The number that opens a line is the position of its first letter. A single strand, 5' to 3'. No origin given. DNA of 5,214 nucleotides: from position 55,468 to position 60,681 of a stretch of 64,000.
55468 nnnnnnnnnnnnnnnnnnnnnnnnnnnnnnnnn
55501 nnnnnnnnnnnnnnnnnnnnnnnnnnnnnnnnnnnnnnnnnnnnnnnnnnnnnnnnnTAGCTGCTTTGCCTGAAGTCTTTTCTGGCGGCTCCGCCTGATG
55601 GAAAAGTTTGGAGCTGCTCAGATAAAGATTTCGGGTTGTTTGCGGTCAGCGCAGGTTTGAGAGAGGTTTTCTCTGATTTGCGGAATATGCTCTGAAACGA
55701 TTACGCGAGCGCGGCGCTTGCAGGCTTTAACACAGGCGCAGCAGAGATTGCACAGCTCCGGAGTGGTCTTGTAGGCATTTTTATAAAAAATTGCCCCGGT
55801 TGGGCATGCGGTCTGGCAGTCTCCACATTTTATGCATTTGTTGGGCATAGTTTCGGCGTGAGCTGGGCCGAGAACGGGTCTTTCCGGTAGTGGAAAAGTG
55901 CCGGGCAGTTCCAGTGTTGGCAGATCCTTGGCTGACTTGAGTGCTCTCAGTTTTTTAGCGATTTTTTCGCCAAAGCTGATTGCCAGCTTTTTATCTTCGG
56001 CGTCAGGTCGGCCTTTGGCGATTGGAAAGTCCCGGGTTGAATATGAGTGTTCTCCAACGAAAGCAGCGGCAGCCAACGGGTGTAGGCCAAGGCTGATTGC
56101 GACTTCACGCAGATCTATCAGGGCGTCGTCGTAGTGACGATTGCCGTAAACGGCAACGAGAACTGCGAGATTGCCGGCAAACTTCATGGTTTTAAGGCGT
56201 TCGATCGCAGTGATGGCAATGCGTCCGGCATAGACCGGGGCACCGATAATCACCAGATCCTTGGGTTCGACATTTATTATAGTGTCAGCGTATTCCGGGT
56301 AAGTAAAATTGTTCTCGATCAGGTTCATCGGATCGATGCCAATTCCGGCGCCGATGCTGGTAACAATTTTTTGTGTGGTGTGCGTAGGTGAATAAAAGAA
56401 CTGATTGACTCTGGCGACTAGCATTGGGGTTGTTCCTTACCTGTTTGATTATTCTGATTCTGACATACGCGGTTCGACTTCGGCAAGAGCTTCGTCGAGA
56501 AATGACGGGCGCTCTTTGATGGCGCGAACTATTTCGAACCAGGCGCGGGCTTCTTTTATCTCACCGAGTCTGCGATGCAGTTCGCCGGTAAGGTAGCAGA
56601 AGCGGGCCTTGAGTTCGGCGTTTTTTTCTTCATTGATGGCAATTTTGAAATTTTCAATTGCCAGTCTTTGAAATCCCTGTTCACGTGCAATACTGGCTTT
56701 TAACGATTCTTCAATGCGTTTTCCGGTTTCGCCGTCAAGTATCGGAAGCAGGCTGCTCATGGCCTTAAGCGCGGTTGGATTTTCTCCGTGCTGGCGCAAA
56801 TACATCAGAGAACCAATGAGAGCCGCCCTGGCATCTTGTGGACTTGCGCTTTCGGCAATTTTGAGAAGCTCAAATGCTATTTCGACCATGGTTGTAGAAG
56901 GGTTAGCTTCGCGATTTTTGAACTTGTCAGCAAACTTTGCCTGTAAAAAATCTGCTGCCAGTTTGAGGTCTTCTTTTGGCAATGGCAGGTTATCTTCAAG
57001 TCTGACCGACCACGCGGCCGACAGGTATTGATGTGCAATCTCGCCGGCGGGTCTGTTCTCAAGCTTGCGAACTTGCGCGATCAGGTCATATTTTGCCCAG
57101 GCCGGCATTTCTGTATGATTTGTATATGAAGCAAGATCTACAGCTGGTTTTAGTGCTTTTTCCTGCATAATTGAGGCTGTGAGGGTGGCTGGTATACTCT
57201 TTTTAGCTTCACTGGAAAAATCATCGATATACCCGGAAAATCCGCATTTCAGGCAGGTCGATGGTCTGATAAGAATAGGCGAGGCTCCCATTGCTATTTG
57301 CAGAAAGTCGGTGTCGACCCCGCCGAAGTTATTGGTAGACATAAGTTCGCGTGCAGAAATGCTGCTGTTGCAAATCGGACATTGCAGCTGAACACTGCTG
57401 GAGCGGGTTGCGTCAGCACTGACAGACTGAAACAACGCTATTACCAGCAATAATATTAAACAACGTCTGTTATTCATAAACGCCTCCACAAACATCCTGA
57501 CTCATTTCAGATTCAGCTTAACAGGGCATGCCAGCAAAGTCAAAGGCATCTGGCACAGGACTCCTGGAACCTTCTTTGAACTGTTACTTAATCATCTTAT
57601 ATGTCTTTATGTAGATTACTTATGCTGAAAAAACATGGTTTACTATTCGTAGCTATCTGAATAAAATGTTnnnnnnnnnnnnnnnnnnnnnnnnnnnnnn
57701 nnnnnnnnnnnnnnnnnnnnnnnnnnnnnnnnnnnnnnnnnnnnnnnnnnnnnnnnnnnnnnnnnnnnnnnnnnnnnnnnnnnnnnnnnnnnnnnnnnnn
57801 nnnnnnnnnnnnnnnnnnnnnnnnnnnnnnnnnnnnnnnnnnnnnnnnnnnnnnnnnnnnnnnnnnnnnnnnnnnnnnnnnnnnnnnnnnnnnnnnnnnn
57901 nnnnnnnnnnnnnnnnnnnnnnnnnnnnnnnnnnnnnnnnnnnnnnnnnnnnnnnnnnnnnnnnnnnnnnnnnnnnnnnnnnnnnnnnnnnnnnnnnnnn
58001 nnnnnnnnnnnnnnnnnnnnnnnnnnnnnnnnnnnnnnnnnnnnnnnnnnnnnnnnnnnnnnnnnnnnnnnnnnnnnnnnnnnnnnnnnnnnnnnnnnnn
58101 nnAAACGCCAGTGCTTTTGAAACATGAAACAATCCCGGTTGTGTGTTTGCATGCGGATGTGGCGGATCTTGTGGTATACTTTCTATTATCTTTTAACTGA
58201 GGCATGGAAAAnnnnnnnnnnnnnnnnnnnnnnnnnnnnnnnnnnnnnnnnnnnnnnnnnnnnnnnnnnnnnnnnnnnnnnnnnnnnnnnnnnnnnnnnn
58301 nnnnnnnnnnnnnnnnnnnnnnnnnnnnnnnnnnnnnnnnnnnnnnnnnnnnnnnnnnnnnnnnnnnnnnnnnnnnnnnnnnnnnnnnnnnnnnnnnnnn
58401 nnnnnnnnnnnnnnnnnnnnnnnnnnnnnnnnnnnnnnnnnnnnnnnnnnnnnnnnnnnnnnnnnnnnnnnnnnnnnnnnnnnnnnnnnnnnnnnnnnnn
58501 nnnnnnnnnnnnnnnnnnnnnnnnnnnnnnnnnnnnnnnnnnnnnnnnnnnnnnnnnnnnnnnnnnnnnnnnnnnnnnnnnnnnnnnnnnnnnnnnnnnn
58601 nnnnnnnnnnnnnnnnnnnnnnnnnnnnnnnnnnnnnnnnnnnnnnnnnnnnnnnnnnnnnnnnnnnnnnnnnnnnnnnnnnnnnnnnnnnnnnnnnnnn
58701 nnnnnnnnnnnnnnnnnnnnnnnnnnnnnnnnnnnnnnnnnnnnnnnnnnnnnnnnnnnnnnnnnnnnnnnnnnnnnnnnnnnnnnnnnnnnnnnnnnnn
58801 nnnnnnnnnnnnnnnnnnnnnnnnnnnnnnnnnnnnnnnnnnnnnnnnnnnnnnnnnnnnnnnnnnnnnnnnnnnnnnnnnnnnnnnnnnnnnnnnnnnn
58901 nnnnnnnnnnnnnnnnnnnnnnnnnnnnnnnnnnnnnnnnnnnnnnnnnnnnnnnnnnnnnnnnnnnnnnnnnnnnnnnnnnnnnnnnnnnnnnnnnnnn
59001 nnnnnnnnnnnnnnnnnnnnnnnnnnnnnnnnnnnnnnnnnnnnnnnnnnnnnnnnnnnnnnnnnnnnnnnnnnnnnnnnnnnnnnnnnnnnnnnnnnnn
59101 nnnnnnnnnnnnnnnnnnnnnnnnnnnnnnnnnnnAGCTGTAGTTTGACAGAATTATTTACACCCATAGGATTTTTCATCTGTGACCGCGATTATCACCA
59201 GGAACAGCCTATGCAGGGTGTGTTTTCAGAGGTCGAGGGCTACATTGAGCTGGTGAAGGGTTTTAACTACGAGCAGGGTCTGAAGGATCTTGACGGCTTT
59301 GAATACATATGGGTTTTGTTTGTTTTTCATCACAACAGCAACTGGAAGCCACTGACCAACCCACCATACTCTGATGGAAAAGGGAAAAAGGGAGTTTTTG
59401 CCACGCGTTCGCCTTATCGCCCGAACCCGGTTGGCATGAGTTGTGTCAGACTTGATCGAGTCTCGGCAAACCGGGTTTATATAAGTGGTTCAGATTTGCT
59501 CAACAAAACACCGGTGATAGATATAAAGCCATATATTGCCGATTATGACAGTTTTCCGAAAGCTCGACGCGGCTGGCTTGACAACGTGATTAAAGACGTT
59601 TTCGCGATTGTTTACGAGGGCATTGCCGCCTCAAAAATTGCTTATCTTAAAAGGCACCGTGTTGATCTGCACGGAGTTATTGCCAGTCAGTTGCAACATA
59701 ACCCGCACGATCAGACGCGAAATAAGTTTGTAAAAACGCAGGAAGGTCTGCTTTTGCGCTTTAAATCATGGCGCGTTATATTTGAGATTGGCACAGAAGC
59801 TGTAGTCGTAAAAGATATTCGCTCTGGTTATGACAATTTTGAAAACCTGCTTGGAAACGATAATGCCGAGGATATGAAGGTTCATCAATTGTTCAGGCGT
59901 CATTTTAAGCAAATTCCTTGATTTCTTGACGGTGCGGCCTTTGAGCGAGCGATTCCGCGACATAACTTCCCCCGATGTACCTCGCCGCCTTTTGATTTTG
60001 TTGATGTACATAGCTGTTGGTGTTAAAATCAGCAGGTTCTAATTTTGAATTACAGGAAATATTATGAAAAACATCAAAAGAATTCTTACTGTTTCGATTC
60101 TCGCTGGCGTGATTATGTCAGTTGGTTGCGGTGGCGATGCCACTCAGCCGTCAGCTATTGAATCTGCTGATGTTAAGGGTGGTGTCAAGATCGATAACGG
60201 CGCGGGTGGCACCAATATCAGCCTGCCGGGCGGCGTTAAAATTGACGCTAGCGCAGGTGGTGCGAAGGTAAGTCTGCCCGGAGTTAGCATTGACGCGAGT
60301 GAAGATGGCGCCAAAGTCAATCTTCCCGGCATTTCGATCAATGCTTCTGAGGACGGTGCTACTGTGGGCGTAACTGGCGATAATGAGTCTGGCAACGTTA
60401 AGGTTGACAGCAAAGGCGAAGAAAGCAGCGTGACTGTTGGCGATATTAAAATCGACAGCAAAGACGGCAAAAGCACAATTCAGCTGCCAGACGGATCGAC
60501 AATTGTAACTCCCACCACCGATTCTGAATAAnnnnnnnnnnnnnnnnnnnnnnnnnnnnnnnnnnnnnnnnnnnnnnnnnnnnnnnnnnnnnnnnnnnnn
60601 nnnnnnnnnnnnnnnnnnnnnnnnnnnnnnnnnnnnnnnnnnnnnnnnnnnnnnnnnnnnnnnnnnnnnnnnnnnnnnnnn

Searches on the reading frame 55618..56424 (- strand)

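Call 35: search_protein_families(library=pfam, proteins=[window:55618-56424:-], max_evalue=0.001)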
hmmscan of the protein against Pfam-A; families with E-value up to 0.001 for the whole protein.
window:55618-56424:- (268 aa): 8 families
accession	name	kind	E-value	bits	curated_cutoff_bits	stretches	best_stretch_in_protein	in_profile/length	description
PF00037.32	Fer4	-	1.4e-09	37.8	21.1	1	193-212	4-23/24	4Fe-4S binding domain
PF12837.12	Fer4_6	-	2.1e-07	31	25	1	190-212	2-24/24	4Fe-4S binding domain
PF13237.11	Fer4_10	-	5.1e-06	26.7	25.5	1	193-235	5-52/53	4Fe-4S dicluster domain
PF13187.11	Fer4_9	-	5.4e-05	23.6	27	0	196-238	1-50/52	4Fe-4S dicluster domain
PF12838.12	Fer4_7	-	8.5e-05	23.4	27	1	196-237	1-50/52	4Fe-4S dicluster domain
PF12797.12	Fer4_2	-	9.3e-05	22.6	24.5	1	194-209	7-22/22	4Fe-4S binding domain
PF13534.11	Fer4_17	-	0.00027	21.9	22.2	1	186-210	35-59/61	4Fe-4S dicluster domain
PF03358.20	FMN_red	-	0.00041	20.4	24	1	51-123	67-146/152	NADPH-dependent FMN reductase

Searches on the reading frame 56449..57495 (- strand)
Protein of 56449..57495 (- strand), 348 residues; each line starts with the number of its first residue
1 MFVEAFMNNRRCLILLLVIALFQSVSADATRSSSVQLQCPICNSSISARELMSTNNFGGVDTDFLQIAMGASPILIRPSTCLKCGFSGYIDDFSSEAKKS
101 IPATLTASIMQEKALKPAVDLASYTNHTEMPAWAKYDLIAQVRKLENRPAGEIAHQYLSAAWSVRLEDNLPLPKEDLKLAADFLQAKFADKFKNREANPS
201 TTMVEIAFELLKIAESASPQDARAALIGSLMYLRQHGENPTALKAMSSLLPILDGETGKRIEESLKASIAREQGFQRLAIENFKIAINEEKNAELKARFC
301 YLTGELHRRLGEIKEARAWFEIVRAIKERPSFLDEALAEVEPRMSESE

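Call 35: search_protein_families(library=pfam, proteins=[window:56449-57495:-], max_evalue=0.001)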
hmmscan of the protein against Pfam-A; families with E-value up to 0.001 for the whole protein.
window:56449-57495:- (348 aa): 2 families
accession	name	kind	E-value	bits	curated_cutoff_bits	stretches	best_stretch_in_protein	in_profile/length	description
PF09986.15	DUF2225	-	3.3e-16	60.1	21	2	36-249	5-191/214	Uncharacterized protein conserved in bacteria (DUF2225)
PF13432.12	TPR_16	-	9.9e-05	23.1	32.7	0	266-323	3-57/65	Tetratricopeptide repeat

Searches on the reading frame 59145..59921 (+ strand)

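Call 35: search_protein_families(library=pfam, proteins=[window:59145-59921:+], max_evalue=0.001)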
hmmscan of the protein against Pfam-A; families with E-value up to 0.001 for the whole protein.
window:59145-59921:+ (258 aa): 1 family
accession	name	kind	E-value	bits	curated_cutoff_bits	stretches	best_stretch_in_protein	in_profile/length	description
PF01980.22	TrmO_N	-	6.3e-39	133.2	26.8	1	21-135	2-116/116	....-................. O N-terminal domain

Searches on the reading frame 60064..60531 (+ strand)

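Call 35: search_protein_families(library=pfam, proteins=[window:60064-60531:+], max_evalue=0.001)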
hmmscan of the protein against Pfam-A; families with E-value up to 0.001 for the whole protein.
window:60064-60531:+ (155 aa): 1 family
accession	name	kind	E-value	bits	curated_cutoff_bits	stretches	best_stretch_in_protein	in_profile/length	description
PF03174.19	CHB_HEX_C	-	0.00045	20.5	23.6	0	68-100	13-45/76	Chitobiase/beta-hexosaminidase C-terminal domain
